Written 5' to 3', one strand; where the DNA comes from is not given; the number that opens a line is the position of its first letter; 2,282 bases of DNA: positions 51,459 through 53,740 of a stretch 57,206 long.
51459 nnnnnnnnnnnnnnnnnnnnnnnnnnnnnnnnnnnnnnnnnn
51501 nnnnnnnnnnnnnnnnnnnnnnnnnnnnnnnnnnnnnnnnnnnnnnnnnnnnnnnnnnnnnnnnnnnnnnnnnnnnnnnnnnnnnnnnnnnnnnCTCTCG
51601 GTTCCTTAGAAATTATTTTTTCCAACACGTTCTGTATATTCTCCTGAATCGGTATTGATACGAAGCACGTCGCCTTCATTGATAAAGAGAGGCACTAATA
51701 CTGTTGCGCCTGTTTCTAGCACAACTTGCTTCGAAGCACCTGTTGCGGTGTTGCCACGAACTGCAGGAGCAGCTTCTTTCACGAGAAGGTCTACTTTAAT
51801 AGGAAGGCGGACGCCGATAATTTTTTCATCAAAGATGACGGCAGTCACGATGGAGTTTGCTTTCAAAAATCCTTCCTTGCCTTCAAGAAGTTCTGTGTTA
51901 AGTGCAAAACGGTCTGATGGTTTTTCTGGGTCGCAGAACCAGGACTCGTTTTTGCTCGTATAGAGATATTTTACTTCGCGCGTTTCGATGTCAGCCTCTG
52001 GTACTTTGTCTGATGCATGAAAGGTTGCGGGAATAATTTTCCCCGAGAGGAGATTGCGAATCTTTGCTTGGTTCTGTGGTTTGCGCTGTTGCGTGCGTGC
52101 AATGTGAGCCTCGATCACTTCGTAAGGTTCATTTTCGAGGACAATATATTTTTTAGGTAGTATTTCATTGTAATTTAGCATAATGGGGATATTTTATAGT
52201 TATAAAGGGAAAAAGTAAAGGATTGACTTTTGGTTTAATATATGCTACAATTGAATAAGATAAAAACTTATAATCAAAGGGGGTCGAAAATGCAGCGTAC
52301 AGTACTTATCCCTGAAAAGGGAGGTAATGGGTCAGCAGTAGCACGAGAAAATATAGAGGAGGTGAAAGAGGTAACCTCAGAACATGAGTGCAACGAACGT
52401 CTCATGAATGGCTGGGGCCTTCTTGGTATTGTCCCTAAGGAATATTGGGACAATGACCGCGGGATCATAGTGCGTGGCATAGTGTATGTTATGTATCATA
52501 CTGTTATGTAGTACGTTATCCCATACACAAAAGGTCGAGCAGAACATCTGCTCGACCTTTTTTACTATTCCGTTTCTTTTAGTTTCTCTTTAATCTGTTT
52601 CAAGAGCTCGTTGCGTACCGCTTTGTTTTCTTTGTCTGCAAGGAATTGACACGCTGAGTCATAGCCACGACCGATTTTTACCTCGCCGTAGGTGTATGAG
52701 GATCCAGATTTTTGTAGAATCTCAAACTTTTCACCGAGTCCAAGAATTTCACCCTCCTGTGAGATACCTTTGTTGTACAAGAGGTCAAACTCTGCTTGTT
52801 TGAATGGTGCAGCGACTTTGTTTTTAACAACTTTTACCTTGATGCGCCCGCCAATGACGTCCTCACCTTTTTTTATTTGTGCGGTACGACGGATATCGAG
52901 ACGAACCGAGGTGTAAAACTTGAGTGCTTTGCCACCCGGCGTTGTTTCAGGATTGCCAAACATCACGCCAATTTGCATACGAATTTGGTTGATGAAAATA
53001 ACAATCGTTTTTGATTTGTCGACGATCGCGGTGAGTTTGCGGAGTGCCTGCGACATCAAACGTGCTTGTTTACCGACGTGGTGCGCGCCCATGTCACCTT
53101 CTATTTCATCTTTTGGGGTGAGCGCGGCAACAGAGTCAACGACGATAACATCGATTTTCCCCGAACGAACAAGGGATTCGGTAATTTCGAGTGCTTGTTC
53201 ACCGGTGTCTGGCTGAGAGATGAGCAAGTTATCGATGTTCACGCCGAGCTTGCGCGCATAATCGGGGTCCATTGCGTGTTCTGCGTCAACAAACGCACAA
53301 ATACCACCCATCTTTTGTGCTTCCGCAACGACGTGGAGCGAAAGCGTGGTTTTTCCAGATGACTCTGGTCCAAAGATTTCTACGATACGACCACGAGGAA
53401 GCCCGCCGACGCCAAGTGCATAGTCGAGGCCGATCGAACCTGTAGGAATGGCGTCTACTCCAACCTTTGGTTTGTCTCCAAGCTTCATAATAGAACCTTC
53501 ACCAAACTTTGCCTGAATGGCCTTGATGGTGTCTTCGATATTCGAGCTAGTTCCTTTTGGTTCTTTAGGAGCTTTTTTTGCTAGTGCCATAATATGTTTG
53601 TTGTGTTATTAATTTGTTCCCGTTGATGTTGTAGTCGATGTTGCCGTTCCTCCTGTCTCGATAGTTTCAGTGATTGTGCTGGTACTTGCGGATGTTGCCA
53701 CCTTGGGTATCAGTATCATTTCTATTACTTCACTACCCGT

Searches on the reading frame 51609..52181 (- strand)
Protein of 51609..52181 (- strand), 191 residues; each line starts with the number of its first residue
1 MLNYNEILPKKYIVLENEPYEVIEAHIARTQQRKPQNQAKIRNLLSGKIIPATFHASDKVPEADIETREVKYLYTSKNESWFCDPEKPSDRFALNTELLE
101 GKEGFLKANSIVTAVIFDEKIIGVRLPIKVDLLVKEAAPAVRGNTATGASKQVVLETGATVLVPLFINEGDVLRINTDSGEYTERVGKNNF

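Call 57: search_protein_families(library=pfam, proteins=[window:51609-52181:-], max_evalue=0.00001)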
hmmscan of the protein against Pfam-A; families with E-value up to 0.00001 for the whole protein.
window:51609-52181:- (191 aa): 2 families
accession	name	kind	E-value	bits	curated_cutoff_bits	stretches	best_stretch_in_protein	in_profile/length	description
PF09285.17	Elong-fact-P_C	-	4.1e-22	78.1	25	1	130-185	1-56/56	Elongation factor P, C-terminal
PF08207.18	EFP_N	-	6.6e-07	29.7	23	1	9-60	7-58/58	Elongation factor P (EF-P) KOW-like domain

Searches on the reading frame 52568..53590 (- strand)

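Call 58: search_protein_families(library=pfam, proteins=[window:52568-53590:-], max_evalue=0.00001)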
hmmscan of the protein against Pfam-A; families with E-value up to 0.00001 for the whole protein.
window:52568-53590:- (341 aa): 4 families
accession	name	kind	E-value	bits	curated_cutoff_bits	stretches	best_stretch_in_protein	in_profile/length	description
PF00154.27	RecA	-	1.4e-138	461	27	1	18-277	3-262/262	recA bacterial DNA recombination protein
PF21096.2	RecA_C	-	1.6e-12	47.8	27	1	280-338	1-57/57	RecA C-terminal domain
PF08423.17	Rad51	-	3.8e-11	43.1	22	1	47-236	7-212/244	Rad51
PF06745.19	ATPase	-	1.1e-08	35.2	26.6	1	48-123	1-78/231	KaiC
